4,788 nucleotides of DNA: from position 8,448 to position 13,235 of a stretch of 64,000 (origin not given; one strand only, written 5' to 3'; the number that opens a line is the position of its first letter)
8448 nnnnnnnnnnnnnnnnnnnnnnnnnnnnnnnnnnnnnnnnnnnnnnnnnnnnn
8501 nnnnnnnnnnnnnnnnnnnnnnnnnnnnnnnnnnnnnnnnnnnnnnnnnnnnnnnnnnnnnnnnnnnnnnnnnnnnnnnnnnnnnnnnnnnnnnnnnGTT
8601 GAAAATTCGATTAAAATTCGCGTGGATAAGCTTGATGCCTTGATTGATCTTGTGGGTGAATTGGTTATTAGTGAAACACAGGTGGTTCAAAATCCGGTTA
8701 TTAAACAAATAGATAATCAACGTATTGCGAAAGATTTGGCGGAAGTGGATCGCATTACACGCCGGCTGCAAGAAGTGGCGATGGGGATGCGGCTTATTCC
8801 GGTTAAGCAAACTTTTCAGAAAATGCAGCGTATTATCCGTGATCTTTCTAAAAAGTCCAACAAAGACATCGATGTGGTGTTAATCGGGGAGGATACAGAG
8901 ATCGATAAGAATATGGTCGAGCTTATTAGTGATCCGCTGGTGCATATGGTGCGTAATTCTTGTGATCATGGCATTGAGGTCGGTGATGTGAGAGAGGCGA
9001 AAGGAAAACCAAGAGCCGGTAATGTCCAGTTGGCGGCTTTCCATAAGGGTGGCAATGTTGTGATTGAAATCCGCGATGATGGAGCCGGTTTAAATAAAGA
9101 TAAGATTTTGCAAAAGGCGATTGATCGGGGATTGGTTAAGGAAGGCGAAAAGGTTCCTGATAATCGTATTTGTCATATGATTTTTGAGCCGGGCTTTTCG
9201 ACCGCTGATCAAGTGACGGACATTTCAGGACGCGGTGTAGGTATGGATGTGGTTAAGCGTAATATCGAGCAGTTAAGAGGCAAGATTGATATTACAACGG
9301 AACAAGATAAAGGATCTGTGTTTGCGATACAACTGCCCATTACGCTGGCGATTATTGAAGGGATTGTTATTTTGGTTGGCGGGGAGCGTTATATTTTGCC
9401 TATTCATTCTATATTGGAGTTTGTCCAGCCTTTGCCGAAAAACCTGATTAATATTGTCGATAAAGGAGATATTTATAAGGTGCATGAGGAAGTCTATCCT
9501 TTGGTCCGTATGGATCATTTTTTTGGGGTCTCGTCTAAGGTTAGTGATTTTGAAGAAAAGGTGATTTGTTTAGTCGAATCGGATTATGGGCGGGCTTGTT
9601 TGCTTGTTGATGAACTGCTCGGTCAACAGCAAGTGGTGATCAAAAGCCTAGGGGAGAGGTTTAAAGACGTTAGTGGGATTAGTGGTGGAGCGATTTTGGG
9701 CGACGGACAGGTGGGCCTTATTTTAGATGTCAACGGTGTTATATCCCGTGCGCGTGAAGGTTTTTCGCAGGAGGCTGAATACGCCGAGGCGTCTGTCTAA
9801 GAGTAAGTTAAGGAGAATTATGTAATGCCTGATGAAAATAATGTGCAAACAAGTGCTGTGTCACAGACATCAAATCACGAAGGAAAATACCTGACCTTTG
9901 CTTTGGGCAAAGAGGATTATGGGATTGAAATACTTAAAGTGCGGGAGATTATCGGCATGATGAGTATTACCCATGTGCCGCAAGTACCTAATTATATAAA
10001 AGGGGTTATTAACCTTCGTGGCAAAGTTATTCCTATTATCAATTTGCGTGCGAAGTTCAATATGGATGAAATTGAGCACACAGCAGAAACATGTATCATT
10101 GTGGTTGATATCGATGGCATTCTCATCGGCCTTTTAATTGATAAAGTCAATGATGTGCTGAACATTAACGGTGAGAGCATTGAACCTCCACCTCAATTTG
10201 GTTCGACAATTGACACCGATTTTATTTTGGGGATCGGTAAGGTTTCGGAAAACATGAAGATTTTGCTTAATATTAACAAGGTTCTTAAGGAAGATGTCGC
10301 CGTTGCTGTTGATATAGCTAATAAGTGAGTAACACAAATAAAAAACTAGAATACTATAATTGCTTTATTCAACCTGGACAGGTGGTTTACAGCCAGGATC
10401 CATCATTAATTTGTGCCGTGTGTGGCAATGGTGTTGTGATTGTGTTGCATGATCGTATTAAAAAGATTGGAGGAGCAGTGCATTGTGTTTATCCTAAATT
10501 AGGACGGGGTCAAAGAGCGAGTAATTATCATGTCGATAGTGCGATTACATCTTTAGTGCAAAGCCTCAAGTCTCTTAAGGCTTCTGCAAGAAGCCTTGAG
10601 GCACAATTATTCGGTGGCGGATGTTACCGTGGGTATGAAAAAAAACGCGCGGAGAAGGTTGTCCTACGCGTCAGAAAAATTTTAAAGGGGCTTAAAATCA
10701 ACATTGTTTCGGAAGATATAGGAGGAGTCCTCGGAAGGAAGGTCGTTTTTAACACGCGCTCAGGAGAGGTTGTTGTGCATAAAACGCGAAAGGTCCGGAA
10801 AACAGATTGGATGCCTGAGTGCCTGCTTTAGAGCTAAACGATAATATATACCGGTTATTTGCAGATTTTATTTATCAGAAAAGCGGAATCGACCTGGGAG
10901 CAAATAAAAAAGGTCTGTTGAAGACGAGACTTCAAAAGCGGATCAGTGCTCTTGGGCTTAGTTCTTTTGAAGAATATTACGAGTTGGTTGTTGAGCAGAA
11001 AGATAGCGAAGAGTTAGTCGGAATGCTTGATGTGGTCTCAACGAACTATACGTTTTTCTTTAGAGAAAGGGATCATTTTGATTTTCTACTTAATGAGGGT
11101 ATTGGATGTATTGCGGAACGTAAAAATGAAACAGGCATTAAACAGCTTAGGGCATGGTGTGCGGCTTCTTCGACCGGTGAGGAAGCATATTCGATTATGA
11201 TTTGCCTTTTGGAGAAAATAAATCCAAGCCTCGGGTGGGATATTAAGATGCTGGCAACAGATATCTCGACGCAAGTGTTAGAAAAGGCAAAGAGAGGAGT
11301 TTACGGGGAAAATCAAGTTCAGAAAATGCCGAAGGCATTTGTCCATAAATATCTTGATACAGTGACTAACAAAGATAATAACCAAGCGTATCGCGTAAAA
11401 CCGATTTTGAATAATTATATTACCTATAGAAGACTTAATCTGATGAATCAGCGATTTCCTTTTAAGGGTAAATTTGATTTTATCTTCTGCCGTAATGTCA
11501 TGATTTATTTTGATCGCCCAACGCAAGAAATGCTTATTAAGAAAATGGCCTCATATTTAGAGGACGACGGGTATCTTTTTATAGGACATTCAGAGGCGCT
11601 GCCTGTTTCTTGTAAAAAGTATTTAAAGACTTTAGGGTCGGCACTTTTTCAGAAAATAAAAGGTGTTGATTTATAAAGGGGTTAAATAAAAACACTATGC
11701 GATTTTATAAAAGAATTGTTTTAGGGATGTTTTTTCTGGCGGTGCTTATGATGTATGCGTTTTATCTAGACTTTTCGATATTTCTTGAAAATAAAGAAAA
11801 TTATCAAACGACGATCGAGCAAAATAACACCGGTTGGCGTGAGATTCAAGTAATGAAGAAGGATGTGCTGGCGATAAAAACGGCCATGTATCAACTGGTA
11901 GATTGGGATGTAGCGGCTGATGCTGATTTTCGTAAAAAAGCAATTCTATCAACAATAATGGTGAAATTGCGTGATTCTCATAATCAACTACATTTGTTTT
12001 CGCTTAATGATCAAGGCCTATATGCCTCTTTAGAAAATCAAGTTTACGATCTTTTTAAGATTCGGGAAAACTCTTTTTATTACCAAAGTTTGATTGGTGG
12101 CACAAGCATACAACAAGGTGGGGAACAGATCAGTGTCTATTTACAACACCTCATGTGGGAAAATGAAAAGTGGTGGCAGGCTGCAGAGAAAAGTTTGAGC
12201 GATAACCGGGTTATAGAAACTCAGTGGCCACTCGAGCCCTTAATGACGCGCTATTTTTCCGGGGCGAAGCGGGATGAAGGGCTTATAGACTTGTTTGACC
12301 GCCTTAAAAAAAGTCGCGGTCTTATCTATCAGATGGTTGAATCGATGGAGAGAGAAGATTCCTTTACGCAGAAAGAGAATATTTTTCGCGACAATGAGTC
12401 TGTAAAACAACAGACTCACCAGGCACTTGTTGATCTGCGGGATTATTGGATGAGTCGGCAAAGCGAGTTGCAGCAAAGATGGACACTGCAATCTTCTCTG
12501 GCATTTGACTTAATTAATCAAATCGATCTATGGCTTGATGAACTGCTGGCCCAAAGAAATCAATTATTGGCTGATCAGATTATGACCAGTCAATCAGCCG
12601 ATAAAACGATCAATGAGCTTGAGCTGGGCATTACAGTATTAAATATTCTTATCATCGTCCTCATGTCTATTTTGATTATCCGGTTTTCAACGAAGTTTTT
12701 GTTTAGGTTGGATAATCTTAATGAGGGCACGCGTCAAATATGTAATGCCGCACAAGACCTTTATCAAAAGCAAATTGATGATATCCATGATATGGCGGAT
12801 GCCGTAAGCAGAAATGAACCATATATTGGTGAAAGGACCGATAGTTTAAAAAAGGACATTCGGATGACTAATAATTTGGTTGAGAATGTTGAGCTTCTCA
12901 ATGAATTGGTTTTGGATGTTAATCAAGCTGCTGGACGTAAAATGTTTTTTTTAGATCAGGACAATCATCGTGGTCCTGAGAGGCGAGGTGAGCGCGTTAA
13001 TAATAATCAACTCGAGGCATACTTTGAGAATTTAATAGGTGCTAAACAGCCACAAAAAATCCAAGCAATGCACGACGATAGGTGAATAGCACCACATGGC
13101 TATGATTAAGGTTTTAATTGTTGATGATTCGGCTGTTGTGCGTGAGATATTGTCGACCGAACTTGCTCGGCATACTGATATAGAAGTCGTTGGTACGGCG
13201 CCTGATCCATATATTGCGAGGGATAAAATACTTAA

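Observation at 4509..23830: Unusually elaborate chemosensory cluster with an extra CheD, embedded CBS protein and a multi-kinase tail, and no flagellar genes nearby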

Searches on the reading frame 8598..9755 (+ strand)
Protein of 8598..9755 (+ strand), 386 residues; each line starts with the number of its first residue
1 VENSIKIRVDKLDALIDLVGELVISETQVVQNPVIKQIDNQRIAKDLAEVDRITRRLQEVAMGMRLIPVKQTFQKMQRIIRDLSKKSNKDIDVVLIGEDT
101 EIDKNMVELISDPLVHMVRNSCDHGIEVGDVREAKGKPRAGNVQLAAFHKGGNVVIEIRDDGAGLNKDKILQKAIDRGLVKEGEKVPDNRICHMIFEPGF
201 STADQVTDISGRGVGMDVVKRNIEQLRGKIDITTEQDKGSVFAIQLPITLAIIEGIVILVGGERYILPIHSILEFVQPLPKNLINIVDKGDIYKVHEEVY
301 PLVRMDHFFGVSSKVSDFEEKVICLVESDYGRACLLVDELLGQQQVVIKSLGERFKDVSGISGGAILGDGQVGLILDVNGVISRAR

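Call 91: search_dna_similar(query=window:8598-9755:+, collection=plasmids, mode=protein, max_rows=40, max_evalue=1e-20)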
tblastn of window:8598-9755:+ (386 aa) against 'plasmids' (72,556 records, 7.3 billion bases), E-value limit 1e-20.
Records with a match: 594; places in all: 637; records where one place covers at least 80% of the query: 523.
Best place of each record, by identity: <60% 594.
By first word of the organism name: Ralstonia 136; Pseudomonas 135; Sinorhizobium 76; Phaeobacter 59; Azospirillum 23; Leisingera 17; Deinococcus 11; Burkholderia 8; Escherichia 7; Shinella 7; and 61 more.
By predicted mobility (MOB-suite, as given by PLSDB): non-mobilizable 362; mobilizable 130; conjugative 102.
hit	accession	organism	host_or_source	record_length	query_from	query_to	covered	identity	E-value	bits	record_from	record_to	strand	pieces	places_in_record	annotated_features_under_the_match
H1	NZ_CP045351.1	Vibrio aquimaris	pure culture,Non-filtered water from ...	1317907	3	384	99%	46.8%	3e-95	318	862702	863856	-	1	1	none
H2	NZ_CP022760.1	Ralstonia solanacearum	Solanum tuberosum,single cell,Potato ...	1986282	1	386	100%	44.7%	2e-98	327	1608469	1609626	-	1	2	none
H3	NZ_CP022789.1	Ralstonia solanacearum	Solanum tuberosum,single cell,Potato ...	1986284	1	386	100%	44.7%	2e-98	327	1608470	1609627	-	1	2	none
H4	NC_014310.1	Ralstonia solanacearum PSI07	-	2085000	1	386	100%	44.7%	2e-98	327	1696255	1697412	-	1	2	none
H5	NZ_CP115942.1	Ralstonia syzygii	Musa sp.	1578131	1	386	100%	44.7%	2e-98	327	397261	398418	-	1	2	none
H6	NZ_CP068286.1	Ralstonia syzygii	Musa balbisiana cultivar Kepok,banana ...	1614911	1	386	100%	44.7%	2e-98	327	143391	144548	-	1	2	record has no annotation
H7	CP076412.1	Ralstonia wenshanensis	soil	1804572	1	386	100%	44.7%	4e-98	327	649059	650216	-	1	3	cheA: chemotaxis protein CheA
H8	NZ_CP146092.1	Ralstonia sp. RRA.1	-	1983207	1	386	100%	44.5%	1e-97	325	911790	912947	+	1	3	none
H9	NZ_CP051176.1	Ralstonia solanacearum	Whole organism,tomato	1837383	1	386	100%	44.4%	3e-99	330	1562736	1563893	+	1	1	none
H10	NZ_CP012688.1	Ralstonia solanacearum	Solanum commersonii,whole organism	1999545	1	386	100%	44.4%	3e-99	330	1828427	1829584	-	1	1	none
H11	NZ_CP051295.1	Ralstonia solanacearum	Plantain,cell culture,stem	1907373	1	386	100%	44.4%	4e-99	330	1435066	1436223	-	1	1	none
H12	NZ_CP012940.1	Ralstonia solanacearum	plantain,cell culture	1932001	1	386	100%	44.4%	4e-99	330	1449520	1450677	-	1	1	none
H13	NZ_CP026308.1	Ralstonia solanacearum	Musa sp.,pure culture,plants with Moko ...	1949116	1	386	100%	44.4%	4e-99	330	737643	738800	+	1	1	none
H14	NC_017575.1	Ralstonia solanacearum Po82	-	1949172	1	386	100%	44.4%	4e-99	330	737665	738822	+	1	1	none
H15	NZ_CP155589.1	Ralstonia solanacearum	Musa sp.,cell culture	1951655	1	386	100%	44.4%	4e-99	330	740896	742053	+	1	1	none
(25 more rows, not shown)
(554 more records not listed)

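Call 92: get_annotated_region(hit=H1, flank=9000)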
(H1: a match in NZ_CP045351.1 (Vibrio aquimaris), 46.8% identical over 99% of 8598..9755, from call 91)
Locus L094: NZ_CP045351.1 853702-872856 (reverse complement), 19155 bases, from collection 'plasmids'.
description: Vibrio aquimaris strain THAF100 plasmid pTHAF100_a, complete sequence
organism: Vibrio aquimaris (NCBI taxid 2587862)
taxonomy: Bacteria; Pseudomonadota; Gammaproteobacteria; Vibrionales; Vibrionaceae; Vibrio; Vibrio aquimaris
host: -; source: pure culture,Non-filtered water from the water column of tank 6 of a marine aquarium containing stony-coral ...; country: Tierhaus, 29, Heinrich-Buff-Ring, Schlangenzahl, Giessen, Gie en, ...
typing (MOB-suite, as given by PLSDB): non-mobilizable
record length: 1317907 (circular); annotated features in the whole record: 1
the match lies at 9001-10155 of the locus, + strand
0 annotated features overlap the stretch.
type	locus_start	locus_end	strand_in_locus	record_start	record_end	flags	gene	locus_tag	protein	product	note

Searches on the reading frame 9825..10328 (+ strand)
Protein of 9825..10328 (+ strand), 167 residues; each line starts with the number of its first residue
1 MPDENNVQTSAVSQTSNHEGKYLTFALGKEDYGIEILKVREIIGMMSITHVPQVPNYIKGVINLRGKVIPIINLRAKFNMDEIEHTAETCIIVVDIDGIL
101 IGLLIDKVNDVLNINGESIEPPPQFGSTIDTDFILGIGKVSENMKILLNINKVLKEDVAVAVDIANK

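Call 3: search_protein_families(library=pfam, proteins=[window:9825-10328:+], max_evalue=0.01)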
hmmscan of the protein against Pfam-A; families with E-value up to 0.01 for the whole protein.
window:9825-10328:+ (167 aa): 1 family
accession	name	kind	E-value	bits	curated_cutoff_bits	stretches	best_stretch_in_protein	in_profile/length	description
PF01584.24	CheW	-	2e-39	134.8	23.5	1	21-156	1-136/138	CheW-like domain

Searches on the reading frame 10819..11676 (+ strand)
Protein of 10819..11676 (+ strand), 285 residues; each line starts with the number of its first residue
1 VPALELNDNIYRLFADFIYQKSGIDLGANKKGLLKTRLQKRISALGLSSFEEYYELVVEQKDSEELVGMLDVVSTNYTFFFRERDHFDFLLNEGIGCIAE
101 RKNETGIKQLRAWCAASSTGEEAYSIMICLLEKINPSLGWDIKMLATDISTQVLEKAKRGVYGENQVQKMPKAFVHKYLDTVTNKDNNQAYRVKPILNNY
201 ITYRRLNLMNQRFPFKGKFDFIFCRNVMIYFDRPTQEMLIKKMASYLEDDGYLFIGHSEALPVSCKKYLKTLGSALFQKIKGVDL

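Call 3: search_protein_families(library=pfam, proteins=[window:10819-11676:+], max_evalue=0.01)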
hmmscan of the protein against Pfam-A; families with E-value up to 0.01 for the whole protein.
window:10819-11676:+ (285 aa): 6 families
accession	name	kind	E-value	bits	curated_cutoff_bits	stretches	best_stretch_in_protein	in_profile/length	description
PF01739.24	CheR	-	1.4e-56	191.5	27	1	76-272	1-189/195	CheR methyltransferase, SAM binding domain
PF03705.20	CheR_N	-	1.7e-16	60.1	27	1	11-58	3-50/53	CheR methyltransferase, all-alpha domain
PF13489.12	Methyltransf_23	-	2.2e-05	24.7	27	1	207-255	64-116/164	Methyltransferase domain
PF13649.12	Methyltransf_25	-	4.4e-05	24.5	27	1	202-251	49-97/97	Methyltransferase domain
PF08241.18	Methyltransf_11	-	0.00044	21.3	21.2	0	196-255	43-95/95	Methyltransferase domain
PF08242.18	Methyltransf_12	-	0.00055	21.1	30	0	203-253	53-98/98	Methyltransferase domain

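Call 75: search_solved_structures(query=window:10819-11676:+, max_evalue=1e-10)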
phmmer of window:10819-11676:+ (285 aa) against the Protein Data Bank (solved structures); distinct sequences matched with E-value up to 1e-10: 6.
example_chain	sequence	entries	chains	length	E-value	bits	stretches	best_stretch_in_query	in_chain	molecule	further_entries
1bc5_A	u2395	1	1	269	3.1e-48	167.9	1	4-261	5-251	CHEMOTAXIS RECEPTOR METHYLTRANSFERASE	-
1af7_A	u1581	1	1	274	3.3e-48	167.8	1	4-261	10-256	CHEMOTAXIS RECEPTOR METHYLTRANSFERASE CHER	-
5xly_A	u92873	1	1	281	4.4e-33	118.3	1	11-262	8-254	Chemotaxis protein methyltransferase 1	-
5xlx_A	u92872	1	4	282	4.4e-33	118.2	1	11-262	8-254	Chemotaxis protein methyltransferase 1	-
5y4r_A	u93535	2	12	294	5.3e-33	118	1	11-262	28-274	Chemotaxis protein methyltransferase 1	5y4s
5ftw_A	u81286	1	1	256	4.2e-32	115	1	11-261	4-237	CHEMOTAXIS PROTEIN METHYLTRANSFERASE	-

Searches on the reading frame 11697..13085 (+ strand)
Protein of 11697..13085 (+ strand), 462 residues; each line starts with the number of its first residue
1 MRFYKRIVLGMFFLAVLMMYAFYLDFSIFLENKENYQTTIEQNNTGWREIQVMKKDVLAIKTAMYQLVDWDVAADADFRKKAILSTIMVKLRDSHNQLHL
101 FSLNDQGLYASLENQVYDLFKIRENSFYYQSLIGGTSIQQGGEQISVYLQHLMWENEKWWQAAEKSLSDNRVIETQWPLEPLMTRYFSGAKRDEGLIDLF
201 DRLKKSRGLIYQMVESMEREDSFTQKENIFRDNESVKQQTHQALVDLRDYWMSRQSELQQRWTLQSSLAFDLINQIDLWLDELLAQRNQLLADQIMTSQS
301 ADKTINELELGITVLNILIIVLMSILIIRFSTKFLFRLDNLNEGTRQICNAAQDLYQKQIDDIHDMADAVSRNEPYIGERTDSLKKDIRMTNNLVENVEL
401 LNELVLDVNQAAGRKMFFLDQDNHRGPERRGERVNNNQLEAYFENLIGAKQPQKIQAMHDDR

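Call 3: search_protein_families(library=pfam, proteins=[window:11697-13085:+], max_evalue=0.01)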
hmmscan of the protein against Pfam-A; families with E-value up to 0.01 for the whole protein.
window:11697-13085:+ (462 aa): 1 family
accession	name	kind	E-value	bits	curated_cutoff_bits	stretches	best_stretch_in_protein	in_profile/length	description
PF20663.3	COG4_N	-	0.0042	17.5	27.3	0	337-411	3-72/107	Conserved oligomeric Golgi complex subunit 4, N-terminal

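Call 22: search_protein_families(library=pfam, proteins=[window:11697-13085:+], max_evalue=1)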
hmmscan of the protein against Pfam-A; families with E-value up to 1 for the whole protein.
window:11697-13085:+ (462 aa): 2 families
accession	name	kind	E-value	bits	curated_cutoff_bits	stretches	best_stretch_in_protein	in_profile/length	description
PF20663.3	COG4_N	-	0.0042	17.5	27.3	0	337-411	3-72/107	Conserved oligomeric Golgi complex subunit 4, N-terminal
PF25765.1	PLK4_bind_CEP192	-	0.11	12.5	22.7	1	437-447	26-36/44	CEP192, PLK4 binding region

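Call 78: search_protein_families(library=ncbifam, proteins=[window:11697-13085:+], max_evalue=0.001)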
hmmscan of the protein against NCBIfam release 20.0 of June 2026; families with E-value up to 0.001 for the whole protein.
window:11697-13085:+ (462 aa): 0 families
